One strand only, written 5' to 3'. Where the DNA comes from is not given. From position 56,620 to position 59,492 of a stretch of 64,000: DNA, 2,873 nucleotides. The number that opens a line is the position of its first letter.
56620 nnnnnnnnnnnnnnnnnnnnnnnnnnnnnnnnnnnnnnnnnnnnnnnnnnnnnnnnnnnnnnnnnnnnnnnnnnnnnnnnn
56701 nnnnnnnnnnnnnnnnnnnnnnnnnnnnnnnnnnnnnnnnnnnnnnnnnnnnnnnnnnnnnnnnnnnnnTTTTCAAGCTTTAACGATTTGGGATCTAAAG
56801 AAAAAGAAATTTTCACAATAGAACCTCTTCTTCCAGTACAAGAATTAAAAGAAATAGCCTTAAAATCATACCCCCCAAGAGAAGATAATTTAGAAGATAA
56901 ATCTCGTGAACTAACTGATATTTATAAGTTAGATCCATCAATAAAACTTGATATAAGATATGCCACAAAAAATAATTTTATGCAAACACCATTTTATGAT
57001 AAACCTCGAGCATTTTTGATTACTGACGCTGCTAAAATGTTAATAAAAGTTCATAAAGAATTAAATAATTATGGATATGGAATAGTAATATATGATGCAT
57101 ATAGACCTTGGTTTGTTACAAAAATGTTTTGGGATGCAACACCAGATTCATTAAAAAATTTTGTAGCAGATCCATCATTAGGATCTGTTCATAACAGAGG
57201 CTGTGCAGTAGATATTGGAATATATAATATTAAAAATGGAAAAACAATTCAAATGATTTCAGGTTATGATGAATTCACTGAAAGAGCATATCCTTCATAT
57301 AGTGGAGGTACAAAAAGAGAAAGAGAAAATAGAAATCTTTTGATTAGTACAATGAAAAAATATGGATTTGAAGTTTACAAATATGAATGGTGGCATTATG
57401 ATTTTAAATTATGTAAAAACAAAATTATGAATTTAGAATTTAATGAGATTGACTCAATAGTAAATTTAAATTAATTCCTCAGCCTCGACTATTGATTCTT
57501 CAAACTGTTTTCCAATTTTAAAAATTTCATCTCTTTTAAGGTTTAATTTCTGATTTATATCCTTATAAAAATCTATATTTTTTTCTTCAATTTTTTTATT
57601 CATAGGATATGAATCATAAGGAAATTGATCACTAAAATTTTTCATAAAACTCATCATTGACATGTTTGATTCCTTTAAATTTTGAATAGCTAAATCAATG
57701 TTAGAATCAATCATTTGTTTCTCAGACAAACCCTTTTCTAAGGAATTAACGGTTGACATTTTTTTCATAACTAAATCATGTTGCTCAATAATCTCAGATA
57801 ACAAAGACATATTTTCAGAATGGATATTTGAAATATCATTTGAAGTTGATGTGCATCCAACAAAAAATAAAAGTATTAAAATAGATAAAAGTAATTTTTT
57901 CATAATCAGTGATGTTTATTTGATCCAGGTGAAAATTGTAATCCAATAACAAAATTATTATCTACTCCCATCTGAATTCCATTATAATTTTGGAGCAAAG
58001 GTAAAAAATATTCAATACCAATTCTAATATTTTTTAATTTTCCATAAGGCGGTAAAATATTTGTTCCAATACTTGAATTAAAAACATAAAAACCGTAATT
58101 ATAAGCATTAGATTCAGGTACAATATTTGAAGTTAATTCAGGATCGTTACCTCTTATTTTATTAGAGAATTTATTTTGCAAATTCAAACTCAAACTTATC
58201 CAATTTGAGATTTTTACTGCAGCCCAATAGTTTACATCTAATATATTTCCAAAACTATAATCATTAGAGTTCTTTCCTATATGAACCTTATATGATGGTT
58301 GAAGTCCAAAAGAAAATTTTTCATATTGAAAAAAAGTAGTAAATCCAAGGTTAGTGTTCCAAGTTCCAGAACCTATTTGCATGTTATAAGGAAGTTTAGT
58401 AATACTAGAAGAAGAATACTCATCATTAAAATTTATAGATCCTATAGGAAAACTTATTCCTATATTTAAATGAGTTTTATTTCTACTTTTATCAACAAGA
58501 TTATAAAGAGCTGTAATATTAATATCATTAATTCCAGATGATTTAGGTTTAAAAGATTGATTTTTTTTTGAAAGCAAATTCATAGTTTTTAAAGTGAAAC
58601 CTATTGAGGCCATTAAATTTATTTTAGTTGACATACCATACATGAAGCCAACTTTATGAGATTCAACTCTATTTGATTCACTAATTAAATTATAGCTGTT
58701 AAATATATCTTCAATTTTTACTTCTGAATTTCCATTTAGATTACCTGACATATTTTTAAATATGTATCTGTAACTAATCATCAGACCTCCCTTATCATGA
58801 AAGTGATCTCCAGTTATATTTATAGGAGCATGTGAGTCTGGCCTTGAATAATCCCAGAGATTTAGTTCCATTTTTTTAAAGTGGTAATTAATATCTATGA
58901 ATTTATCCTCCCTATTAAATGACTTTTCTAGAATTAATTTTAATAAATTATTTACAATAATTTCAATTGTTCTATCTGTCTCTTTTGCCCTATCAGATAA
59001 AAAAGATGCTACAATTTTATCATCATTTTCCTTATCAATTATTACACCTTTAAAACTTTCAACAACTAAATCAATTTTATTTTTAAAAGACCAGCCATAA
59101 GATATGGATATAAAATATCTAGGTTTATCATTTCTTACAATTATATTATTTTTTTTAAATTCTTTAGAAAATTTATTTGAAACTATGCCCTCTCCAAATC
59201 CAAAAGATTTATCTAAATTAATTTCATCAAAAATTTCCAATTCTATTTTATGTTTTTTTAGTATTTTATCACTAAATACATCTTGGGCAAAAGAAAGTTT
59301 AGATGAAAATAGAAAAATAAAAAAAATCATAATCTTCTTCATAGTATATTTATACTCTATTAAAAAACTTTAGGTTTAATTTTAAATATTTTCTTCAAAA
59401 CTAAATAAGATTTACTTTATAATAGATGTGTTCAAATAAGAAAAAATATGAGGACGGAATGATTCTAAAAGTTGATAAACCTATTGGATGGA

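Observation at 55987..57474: UppP (C55-PP phosphatase) fused in frame to a VanX/DdpX-type D-Ala-D-Ala dipeptidase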

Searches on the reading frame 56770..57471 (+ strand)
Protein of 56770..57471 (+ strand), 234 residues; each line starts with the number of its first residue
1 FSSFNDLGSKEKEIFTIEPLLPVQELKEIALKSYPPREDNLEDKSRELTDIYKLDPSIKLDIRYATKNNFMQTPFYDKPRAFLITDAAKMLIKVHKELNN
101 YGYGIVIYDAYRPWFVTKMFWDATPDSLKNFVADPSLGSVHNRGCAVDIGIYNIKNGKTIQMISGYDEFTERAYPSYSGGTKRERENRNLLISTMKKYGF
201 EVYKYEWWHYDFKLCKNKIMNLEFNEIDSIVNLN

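Call 18: search_protein_representatives(protein=window:56770-57471:+)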
Query: 234 residues. Proteins with E-value up to 0.001 (for the whole library): 5012; up to 1e-10: 2814; up to 1e-30: 472. The best 150 are listed.
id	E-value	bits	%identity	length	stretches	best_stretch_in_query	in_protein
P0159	2.4e-77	275.9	55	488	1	9-230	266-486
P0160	6.4e-74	264.7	41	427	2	47-225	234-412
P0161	1.0e-73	264.0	71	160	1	83-234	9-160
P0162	7.6e-73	261.2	52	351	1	13-228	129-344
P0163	8.9e-72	257.7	51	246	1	9-217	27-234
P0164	4.7e-71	255.3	51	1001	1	6-227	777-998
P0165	9.9e-71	254.2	54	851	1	14-215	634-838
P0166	1.5e-69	250.4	53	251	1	13-227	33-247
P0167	2.2e-69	249.8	54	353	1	8-227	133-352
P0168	3.7e-69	249.1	52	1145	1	13-224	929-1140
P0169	4.1e-69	248.9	52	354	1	15-227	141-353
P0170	5.4e-69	248.5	52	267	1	8-228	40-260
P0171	3.0e-67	242.8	54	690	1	13-215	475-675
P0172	5.5e-67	242.0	50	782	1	8-227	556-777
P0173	1.1e-66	240.9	51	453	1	8-214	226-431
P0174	2.9e-66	239.6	53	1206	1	10-229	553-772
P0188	6.2e-63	228.7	50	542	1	14-227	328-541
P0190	1.7e-62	227.3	49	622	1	7-214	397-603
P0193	2.6e-62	226.6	45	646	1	6-227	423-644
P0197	7.3e-62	225.2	49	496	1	16-230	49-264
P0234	2.3e-57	210.5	46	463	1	14-227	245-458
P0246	3.9e-56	206.5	44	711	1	13-226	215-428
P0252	2.2e-55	204.0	43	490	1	15-227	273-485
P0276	2.1e-52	194.2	43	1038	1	13-228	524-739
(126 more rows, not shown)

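Call 20: search_protein_families(library=pfam, proteins=[P0159, P0252, P0160, P0162, P0164, P0165, P0168, P0172, P0173, P0174], max_evalue=0.001)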
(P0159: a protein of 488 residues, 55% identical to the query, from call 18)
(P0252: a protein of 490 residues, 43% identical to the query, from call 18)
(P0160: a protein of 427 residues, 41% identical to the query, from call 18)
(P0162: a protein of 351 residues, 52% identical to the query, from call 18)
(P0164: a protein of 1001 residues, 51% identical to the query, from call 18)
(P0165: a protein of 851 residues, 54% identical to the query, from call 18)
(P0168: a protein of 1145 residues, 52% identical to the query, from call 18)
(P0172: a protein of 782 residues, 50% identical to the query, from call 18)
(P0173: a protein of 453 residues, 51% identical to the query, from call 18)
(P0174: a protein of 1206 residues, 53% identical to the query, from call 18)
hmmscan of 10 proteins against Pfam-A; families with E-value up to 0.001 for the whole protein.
P0159 (488 aa): 3 families
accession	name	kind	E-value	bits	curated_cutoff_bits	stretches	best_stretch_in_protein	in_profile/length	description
PF02673.24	BacA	-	8.2e-73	245.7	33.4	1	6-258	1-256/257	Bacitracin resistance protein BacA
PF01427.22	Peptidase_M15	-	2.5e-27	96.4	27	1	302-469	3-185/199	D-ala-D-ala dipeptidase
PF02557.22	VanY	-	0.00019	21.7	25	1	340-470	5-131/132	D-alanyl-D-alanine carboxypeptidase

P0252 (490 aa): 1 family
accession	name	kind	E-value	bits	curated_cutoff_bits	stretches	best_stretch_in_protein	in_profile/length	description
PF01427.22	Peptidase_M15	-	5.2e-31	108.4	27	1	303-472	3-187/199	D-ala-D-ala dipeptidase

P0160 (427 aa): 2 families
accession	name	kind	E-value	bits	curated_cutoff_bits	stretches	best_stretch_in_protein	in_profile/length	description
PF01427.22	Peptidase_M15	-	2.2e-60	204.3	27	2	22-191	3-188/199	D-ala-D-ala dipeptidase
PF02557.22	VanY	-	3e-13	50.2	25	2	270-387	4-107/132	D-alanyl-D-alanine carboxypeptidase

P0162 (351 aa): 2 families
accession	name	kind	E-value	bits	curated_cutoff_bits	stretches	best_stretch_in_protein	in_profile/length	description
PF01427.22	Peptidase_M15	-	3.2e-34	118.9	27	1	161-329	3-186/199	D-ala-D-ala dipeptidase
PF02557.22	VanY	-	0.00085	19.6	25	0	198-328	4-130/132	D-alanyl-D-alanine carboxypeptidase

P0164 (1001 aa): 2 families
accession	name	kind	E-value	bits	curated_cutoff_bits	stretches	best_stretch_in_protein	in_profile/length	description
PF00144.29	Beta-lactamase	-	3.4e-62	211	27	1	266-579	13-320/329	Beta-lactamase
PF01427.22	Peptidase_M15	-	3e-35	122.3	27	1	815-984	2-186/199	D-ala-D-ala dipeptidase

P0165 (851 aa): 3 families
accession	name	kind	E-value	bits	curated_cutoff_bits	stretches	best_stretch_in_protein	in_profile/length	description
PF00144.29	Beta-lactamase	-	2.6e-66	224.5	27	1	78-410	3-319/329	Beta-lactamase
PF01427.22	Peptidase_M15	-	4.4e-34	118.5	27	1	668-838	2-187/199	D-ala-D-ala dipeptidase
PF24491.1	DUF7586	-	5.9e-05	23.5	27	1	547-625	6-85/85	Domain of unknown function (DUF7586)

P0168 (1145 aa): 3 families
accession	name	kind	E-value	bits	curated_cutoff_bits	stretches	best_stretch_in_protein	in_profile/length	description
PF00144.29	Beta-lactamase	-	8.8e-136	452.8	27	2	36-359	1-312/329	Beta-lactamase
PF01427.22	Peptidase_M15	-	1.3e-31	110.3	27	1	962-1129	4-186/199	D-ala-D-ala dipeptidase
PF13354.11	Beta-lactamase2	-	1e-08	35.3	22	1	74-115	10-51/214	Beta-lactamase enzyme family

P0172 (782 aa): 3 families
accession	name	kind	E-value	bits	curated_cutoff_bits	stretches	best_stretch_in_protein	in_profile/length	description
PF00144.29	Beta-lactamase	-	7.8e-57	193.3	27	1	33-343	3-311/329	Beta-lactamase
PF01427.22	Peptidase_M15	-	1.5e-31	110.2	27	1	594-765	3-188/199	D-ala-D-ala dipeptidase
PF02557.22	VanY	-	0.00061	20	25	0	631-761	3-129/132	D-alanyl-D-alanine carboxypeptidase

P0173 (453 aa): 2 families
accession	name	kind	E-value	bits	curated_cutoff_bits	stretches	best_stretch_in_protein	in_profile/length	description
PF01427.22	Peptidase_M15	-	2.6e-35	122.5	27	1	264-432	4-187/199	D-ala-D-ala dipeptidase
PF02557.22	VanY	-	8.9e-05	22.7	25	1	300-370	4-78/132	D-alanyl-D-alanine carboxypeptidase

P0174 (1206 aa): 3 families
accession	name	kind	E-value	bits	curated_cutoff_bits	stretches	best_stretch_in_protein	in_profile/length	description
PF00144.29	Beta-lactamase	-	6.7e-70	236.3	27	1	37-345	2-311/329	Beta-lactamase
PF01427.22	Peptidase_M15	-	2.1e-33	116.2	27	1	589-756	4-186/199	D-ala-D-ala dipeptidase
PF04734.18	Ceramidase_alk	-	7e-14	51.8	32.1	1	785-999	2-230/509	Neutral/alkaline non-lysosomal ceramidase, N-terminal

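Call 21: search_protein_families(library=pfam, proteins=[P0163, P0166, P0170, P0188, P0190, P0193, P0197, P0246, P0276, P0234], max_evalue=0.001)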
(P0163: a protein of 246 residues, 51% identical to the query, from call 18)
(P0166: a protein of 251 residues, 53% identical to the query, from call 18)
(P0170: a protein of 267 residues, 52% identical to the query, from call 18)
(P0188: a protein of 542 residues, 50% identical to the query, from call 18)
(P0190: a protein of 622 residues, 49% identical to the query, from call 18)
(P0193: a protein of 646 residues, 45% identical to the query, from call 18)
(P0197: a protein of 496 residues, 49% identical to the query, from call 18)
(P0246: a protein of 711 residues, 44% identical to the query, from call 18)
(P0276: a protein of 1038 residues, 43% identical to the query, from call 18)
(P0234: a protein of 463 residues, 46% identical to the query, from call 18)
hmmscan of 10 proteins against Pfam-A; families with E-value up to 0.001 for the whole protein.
P0163 (246 aa): 2 families
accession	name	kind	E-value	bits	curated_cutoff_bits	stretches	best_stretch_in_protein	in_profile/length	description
PF01427.22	Peptidase_M15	-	2.8e-36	125.6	27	1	63-232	3-187/199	D-ala-D-ala dipeptidase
PF02557.22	VanY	-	2.2e-05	24.7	25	1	98-183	2-85/132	D-alanyl-D-alanine carboxypeptidase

P0166 (251 aa): 2 families
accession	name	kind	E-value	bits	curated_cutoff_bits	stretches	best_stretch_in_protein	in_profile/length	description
PF01427.22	Peptidase_M15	-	3.9e-38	131.7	27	1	66-235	4-188/199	D-ala-D-ala dipeptidase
PF02557.22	VanY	-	0.00023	21.4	25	0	102-187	4-85/132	D-alanyl-D-alanine carboxypeptidase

P0170 (267 aa): 2 families
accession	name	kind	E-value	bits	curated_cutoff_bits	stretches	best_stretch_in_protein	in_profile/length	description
PF01427.22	Peptidase_M15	-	1.4e-33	116.8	27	1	78-245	4-186/199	D-ala-D-ala dipeptidase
PF02557.22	VanY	-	4.9e-07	30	25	1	114-184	4-78/132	D-alanyl-D-alanine carboxypeptidase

P0188 (542 aa): 2 families
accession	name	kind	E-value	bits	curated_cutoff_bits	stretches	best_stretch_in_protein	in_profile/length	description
PF01427.22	Peptidase_M15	-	2.5e-30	106.2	27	1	367-531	11-189/199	D-ala-D-ala dipeptidase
PF00144.29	Beta-lactamase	-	3.7e-13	49.8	27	1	6-129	203-323/329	Beta-lactamase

P0190 (622 aa): 1 family
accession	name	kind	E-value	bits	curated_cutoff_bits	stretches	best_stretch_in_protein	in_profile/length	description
PF01427.22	Peptidase_M15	-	7.3e-32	111.2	27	1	436-603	4-186/199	D-ala-D-ala dipeptidase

P0193 (646 aa): 2 families
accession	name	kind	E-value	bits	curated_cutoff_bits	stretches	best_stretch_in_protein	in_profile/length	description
PF01427.22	Peptidase_M15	-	1.7e-36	126.3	27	1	461-631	2-187/199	D-ala-D-ala dipeptidase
PF00144.29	Beta-lactamase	-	1e-29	104.2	27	2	45-131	3-89/329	Beta-lactamase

P0197 (496 aa): 2 families
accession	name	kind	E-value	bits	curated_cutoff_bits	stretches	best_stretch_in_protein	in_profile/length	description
PF01427.22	Peptidase_M15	-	1.4e-33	116.8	27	1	92-246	16-185/199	D-ala-D-ala dipeptidase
PF03544.19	TonB_C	-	2.8e-29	101.8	24.6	2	281-357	2-79/79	Gram-negative bacterial TonB protein C-terminal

P0246 (711 aa): 1 family
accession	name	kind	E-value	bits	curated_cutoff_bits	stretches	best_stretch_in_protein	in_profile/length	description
PF01427.22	Peptidase_M15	-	5.9e-33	114.8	27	1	251-414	7-185/199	D-ala-D-ala dipeptidase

P0276 (1038 aa): 3 families
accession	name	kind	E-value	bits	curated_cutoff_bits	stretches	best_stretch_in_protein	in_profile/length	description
PF00144.29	Beta-lactamase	-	1.5e-72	245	27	1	2-313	5-312/329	Beta-lactamase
PF01427.22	Peptidase_M15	-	5.6e-35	121.4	27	1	557-724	4-186/199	D-ala-D-ala dipeptidase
PF10503.15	Esterase_PHB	-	3.9e-07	30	23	1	763-898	2-133/219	Esterase PHB depolymerase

P0234 (463 aa): 1 family
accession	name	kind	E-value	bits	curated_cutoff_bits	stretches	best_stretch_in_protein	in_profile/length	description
PF01427.22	Peptidase_M15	-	3.8e-31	108.9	27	1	277-446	4-188/199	D-ala-D-ala dipeptidase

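Call 58: list_cluster_members(proteins=[P0172, P0164, P0166, P0162, P0197, P0159])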
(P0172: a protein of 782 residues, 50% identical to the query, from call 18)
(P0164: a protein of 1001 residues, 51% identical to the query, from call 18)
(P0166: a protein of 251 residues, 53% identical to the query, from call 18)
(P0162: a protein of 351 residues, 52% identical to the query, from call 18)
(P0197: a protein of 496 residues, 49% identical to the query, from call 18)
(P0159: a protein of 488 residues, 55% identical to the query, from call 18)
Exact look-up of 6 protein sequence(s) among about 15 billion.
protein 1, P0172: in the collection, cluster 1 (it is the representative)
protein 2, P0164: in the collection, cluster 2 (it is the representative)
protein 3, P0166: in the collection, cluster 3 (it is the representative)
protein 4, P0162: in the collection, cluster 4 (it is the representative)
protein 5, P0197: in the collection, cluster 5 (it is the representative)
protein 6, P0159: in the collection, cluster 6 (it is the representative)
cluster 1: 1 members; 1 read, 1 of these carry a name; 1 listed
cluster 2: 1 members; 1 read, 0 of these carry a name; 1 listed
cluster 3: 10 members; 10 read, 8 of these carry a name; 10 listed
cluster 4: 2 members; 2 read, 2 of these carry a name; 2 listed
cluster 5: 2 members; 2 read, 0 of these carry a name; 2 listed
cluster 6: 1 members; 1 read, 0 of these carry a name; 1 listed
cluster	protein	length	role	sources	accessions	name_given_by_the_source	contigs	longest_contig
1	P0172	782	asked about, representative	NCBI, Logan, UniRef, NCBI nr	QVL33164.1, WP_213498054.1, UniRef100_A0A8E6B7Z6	serine hydrolase [Telmatocola sphagniphila] | D-alanyl-D-alanine dipeptidase n=1 Tax=Telmatocola sphagniphila TaxID=1123043 ...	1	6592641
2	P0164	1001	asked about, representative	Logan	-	-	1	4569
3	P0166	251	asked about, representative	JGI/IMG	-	zinc D-Ala-D-Ala dipeptidase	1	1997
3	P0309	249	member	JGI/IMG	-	D-alanyl-D-alanine dipeptidase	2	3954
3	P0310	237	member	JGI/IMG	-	D-alanyl-D-alanine dipeptidase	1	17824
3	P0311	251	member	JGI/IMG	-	zinc D-Ala-D-Ala dipeptidase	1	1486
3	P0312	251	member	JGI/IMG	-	zinc D-Ala-D-Ala dipeptidase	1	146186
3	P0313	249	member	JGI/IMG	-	zinc D-Ala-D-Ala dipeptidase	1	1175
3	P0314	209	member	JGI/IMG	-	D-alanyl-D-alanine dipeptidase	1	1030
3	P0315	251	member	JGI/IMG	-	zinc D-Ala-D-Ala dipeptidase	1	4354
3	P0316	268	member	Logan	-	-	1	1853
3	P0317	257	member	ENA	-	-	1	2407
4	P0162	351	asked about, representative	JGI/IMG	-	D-alanyl-D-alanine dipeptidase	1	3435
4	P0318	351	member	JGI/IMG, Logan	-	D-alanyl-D-alanine dipeptidase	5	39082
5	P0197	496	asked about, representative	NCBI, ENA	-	-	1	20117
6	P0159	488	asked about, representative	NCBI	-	-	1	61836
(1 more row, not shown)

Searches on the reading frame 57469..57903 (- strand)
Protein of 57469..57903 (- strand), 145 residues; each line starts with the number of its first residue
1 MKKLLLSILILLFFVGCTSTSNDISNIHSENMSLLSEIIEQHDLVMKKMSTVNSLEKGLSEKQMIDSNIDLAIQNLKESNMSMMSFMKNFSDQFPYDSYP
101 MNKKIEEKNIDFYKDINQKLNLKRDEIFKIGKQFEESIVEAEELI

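Call 27: search_protein_families(library=pfam, proteins=[window:57469-57903:-], max_evalue=0.01)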
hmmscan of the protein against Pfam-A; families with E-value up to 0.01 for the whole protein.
window:57469-57903:- (145 aa): 0 families

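Call 60: search_protein_families(library=ncbifam, proteins=[window:57469-57903:-], max_evalue=0.1)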
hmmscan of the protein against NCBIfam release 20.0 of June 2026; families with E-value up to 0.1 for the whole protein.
window:57469-57903:- (145 aa): 2 families
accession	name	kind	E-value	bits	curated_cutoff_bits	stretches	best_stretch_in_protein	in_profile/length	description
NF058633.1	StatPhSurvSpsC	equivalog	0.016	14.8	280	1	8-103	4-93/223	stationary phase survival protein SpsC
NF052320.1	Cbp1_fam_LP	subfamily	0.071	12.6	90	0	3-79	2-79/286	Cbp1 family collagen-binding glycoprotein adhesin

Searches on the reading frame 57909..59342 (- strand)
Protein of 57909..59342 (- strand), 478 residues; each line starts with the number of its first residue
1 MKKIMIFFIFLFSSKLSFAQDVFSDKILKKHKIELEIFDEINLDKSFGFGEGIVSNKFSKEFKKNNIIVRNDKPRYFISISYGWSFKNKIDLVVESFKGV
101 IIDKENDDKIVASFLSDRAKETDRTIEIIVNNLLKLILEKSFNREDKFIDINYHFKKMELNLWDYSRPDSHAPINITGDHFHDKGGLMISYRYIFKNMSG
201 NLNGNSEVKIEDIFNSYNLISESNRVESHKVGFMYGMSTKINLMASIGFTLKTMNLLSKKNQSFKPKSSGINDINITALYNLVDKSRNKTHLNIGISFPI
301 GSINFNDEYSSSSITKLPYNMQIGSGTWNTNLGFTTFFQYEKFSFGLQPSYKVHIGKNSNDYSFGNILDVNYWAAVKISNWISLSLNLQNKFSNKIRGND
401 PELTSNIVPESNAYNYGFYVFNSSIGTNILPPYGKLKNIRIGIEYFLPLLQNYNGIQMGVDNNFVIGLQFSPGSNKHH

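Call 27: search_protein_families(library=pfam, proteins=[window:57909-59342:-], max_evalue=0.01)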
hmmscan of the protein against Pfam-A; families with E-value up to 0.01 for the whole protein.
window:57909-59342:- (478 aa): 1 family
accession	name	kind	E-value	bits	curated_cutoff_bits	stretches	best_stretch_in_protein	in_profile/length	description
PF13557.12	Phenol_MetA_deg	-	0.00021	21.9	22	1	262-387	63-178/242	Putative MetA-pathway of phenol degradation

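Call 60: search_protein_families(library=ncbifam, proteins=[window:57909-59342:-], max_evalue=0.1)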
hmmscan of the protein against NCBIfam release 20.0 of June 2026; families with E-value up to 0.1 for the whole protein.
window:57909-59342:- (478 aa): 0 families
